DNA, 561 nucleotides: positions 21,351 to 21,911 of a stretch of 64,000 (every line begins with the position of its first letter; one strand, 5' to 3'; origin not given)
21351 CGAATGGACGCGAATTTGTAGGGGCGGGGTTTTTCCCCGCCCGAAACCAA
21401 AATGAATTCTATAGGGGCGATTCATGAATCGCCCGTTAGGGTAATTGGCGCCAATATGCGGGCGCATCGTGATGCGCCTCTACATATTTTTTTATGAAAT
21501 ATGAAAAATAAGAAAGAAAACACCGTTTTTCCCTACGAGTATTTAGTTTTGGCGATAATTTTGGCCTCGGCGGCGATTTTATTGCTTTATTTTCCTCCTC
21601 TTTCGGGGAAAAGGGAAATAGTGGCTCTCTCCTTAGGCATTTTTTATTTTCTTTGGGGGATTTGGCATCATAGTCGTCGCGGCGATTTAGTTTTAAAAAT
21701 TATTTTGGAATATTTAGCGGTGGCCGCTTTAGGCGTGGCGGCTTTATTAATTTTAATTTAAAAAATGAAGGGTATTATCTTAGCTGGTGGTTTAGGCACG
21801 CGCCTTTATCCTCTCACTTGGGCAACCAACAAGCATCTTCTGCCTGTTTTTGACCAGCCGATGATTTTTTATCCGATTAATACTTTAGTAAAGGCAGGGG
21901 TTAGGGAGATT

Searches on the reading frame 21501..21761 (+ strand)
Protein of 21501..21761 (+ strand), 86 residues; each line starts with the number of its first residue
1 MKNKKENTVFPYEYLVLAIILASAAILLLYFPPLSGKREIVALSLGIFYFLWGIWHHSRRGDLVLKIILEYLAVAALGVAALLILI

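Call 51: search_protein_families(library=pfam, proteins=[window:21501-21761:+], max_evalue=0.01)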
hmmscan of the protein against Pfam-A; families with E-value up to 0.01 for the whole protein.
window:21501-21761:+ (86 aa): 1 family
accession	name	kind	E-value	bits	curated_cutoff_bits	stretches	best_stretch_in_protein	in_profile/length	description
PF18900.5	DUF5656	-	4.4e-06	26.7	23.3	1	10-81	170-238/242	Protein of unknown function (DUF5656)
